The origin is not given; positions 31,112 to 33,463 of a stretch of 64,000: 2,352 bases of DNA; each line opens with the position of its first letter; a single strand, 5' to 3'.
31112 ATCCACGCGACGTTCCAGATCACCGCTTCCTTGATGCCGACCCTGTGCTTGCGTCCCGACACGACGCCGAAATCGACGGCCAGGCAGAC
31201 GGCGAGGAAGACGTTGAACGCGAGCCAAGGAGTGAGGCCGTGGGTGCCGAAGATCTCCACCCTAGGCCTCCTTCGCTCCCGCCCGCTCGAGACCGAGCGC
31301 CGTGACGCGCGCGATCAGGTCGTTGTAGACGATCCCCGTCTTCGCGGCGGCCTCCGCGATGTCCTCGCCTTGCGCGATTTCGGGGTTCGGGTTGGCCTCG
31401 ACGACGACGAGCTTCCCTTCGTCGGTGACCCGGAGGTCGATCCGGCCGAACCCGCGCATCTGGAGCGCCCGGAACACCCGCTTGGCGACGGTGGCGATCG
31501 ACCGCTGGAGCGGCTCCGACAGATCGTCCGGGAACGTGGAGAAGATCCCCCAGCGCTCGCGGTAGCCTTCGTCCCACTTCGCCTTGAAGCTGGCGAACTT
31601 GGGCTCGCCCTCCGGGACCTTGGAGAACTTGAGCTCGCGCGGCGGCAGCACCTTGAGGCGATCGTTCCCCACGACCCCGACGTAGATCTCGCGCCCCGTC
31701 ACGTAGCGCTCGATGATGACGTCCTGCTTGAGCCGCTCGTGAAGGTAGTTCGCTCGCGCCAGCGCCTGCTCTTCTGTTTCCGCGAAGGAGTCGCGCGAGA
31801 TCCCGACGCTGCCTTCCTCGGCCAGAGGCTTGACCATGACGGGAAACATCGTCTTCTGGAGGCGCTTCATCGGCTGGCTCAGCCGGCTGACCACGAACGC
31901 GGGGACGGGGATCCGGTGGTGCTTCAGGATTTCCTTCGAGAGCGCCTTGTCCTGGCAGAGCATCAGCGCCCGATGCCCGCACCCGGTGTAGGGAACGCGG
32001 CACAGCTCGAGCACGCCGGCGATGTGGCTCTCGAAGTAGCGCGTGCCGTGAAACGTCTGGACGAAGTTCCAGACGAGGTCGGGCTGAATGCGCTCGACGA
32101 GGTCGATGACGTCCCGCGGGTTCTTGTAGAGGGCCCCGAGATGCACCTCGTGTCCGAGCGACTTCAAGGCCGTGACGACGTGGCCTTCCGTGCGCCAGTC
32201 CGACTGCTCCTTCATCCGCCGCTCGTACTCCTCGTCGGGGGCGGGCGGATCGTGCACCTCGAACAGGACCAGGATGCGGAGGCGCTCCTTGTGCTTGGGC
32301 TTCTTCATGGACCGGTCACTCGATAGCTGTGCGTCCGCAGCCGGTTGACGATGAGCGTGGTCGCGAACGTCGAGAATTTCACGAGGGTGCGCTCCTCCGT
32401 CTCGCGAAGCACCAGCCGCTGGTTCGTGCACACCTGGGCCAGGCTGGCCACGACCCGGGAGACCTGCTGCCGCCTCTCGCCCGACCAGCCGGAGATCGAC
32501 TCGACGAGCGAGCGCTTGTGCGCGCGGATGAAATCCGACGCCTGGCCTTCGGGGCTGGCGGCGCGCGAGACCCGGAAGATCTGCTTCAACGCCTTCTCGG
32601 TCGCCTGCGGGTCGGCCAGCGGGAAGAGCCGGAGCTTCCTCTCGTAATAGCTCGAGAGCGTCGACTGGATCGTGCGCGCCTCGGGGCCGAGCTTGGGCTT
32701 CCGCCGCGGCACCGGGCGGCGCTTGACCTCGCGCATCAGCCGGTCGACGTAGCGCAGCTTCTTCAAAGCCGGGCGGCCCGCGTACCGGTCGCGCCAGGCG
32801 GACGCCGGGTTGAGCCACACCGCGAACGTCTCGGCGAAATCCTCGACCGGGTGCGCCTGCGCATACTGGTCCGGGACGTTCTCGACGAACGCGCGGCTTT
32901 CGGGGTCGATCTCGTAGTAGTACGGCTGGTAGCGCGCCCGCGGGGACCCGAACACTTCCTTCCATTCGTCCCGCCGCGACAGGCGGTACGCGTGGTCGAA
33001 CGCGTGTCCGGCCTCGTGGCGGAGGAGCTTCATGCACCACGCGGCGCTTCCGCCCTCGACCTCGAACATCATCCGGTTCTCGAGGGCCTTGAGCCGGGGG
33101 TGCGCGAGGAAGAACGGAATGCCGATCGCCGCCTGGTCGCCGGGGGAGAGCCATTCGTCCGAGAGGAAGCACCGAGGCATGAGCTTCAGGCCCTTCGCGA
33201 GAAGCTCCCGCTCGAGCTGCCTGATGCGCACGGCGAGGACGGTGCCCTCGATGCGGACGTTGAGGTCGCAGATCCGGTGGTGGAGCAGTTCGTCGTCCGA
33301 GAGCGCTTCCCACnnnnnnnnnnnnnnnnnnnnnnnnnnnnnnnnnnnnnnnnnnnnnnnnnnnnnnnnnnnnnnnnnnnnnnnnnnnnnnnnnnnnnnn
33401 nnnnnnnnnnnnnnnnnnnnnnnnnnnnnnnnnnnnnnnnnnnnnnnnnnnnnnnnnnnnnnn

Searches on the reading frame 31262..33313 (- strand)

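Call 78: search_protein_families(library=pfam, proteins=[window:31262-33313:-], max_evalue=0.00001)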
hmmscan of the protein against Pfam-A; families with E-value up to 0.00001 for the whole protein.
window:31262-33313:- (683 aa): 2 families
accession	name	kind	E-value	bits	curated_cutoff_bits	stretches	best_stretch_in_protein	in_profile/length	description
PF07478.18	Dala_Dala_lig_C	-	5.4e-29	101.6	24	1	483-670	30-202/204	D-ala D-ala ligase C-terminus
PF02655.19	ATP-grasp_3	-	4e-06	27.4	23.2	0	453-643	1-156/160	ATP-grasp domain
